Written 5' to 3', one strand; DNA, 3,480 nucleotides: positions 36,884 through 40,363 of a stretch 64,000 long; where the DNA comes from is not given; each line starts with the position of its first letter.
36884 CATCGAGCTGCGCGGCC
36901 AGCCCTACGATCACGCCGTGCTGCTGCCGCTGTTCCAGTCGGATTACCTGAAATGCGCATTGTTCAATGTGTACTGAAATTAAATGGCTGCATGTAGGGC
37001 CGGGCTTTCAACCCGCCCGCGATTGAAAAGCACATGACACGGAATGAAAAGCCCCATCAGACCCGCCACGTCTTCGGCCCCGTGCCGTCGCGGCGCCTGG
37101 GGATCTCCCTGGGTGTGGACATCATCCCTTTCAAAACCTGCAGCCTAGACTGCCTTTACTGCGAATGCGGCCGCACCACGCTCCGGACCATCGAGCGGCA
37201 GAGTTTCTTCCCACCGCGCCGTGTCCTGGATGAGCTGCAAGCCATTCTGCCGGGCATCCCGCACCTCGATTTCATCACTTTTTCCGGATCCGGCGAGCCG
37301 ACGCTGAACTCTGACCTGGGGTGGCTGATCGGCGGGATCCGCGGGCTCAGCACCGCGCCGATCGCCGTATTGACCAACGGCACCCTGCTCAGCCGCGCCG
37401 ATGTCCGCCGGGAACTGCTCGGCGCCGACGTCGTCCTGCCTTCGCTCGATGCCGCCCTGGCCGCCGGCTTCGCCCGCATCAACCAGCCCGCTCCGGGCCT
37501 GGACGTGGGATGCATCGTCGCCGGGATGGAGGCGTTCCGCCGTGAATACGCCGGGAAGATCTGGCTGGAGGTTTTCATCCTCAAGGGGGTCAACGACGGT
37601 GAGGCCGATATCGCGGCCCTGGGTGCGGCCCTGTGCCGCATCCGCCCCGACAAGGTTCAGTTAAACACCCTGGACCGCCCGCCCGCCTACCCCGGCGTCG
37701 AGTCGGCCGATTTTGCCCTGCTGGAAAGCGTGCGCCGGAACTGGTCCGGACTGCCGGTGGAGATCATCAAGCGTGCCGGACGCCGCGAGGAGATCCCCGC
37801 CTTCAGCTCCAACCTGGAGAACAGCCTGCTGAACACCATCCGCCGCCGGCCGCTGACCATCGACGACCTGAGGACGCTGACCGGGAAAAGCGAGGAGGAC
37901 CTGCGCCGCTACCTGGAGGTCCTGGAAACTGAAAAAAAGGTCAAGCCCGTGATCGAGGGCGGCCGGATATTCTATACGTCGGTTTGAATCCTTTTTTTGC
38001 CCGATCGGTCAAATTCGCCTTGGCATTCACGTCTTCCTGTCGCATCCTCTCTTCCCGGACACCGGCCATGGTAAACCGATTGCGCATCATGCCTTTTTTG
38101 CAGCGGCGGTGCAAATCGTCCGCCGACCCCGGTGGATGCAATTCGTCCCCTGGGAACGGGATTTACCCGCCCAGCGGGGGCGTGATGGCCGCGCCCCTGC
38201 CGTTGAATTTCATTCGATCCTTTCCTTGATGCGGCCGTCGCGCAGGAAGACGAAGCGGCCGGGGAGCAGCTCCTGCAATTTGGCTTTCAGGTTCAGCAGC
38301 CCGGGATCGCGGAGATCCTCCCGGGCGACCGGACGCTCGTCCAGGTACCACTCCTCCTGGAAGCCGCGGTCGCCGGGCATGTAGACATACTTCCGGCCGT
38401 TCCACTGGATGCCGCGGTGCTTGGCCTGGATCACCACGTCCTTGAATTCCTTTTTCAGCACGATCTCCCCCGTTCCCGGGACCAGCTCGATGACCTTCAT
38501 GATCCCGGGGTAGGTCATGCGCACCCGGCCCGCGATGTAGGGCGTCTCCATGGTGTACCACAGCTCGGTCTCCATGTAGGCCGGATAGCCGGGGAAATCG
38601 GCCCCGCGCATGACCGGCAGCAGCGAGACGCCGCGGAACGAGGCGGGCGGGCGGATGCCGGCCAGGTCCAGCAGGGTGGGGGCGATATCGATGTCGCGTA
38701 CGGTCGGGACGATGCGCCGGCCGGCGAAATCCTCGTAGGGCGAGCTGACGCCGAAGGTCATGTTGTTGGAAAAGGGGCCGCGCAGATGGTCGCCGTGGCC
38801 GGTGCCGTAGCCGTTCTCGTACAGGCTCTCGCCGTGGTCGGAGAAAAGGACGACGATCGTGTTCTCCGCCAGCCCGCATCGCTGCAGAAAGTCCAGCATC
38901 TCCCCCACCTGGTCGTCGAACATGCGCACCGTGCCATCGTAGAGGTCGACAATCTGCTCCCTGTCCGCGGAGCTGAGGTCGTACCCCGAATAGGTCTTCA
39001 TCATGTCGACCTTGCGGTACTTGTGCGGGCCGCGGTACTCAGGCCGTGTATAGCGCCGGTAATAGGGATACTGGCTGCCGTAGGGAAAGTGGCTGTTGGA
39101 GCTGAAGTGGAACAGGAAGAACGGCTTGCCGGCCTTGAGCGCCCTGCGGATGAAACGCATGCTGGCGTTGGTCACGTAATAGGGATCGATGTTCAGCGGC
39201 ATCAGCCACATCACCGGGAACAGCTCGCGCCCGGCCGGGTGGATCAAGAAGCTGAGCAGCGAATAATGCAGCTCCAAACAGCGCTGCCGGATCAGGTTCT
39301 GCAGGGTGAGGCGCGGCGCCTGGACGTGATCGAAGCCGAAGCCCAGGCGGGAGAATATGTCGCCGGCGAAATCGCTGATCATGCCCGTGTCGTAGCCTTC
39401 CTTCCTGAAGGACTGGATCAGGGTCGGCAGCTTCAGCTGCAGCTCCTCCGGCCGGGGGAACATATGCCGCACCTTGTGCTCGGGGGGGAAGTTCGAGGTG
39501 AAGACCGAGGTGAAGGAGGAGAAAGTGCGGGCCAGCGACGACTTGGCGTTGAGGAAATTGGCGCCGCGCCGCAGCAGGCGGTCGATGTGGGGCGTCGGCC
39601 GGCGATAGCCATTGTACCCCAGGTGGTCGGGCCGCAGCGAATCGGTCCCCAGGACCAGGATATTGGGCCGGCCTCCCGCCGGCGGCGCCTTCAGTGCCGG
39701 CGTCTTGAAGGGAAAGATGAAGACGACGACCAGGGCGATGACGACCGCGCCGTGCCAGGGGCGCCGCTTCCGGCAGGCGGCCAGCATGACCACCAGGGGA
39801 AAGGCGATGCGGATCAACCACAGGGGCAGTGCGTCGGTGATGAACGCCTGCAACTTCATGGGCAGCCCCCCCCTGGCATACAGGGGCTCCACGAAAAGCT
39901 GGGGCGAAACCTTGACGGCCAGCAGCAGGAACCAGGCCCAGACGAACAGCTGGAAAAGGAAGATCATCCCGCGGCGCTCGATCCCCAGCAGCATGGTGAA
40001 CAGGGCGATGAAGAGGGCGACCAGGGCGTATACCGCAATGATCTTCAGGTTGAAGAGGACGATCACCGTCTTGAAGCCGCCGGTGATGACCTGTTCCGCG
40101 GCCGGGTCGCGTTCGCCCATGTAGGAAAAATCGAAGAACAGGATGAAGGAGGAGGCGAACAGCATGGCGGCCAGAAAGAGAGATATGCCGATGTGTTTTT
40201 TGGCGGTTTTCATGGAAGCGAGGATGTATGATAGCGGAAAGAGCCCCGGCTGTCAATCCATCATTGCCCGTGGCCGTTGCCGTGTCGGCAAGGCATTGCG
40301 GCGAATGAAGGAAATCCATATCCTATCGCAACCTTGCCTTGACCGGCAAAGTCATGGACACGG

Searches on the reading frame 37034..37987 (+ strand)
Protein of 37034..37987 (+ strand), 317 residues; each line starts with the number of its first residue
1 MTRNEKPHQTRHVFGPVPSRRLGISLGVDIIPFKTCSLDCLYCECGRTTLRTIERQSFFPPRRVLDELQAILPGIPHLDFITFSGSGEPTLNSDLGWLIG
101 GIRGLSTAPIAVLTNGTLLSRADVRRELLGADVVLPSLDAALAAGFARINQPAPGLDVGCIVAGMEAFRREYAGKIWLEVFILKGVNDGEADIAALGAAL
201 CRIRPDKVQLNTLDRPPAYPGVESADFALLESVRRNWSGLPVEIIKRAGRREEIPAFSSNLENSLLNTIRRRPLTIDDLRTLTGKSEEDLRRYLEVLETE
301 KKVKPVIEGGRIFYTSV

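Call 7: search_protein_families(library=pfam, proteins=[window:37034-37987:+])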
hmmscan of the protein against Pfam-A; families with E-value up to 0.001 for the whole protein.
window:37034-37987:+ (317 aa): 1 family
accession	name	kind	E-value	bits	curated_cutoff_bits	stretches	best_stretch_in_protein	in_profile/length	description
PF04055.27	Radical_SAM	-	1.6e-11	45.1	29.5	1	30-193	1-162/166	Radical SAM superfamily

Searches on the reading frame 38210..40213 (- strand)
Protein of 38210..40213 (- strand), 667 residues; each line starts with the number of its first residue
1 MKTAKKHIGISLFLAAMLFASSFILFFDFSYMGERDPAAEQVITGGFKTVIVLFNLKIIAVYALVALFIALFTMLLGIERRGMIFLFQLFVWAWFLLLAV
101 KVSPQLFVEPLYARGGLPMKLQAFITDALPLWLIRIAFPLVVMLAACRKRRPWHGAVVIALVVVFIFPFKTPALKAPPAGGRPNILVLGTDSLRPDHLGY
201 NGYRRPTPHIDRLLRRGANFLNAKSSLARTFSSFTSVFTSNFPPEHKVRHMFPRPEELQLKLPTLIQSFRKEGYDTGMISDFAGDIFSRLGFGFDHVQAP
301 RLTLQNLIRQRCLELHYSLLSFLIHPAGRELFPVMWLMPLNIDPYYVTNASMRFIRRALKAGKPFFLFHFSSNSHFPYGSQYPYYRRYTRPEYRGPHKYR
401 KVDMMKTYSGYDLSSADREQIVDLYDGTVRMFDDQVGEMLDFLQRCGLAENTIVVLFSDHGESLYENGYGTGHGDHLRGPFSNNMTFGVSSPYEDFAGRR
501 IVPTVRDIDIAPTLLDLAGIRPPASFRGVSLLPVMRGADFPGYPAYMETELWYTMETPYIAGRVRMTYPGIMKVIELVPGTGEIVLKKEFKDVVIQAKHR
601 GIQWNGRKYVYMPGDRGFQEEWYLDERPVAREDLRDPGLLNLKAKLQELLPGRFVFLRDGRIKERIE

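Call 53: search_protein_families(library=pfam, proteins=[window:38210-40213:-], max_evalue=0.01)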
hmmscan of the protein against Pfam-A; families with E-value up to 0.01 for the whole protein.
window:38210-40213:- (667 aa): 4 families
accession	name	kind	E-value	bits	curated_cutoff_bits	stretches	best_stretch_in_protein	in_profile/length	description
PF00884.28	Sulfatase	-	7.2e-39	134.3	25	1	183-520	1-301/301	Sulfatase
PF01663.27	Phosphodiest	-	4e-09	37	23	2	402-461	170-220/342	Type I phosphodiesterase / nucleotide pyrophosphatase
PF16347.10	SGSH_C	-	1.4e-06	29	29.3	1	497-539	30-72/154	N-sulphoglucosamine sulphohydrolase, C-terminal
PF02995.22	DUF229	-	0.00085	18.6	25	1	429-462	310-343/496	Protein of unknown function (DUF229)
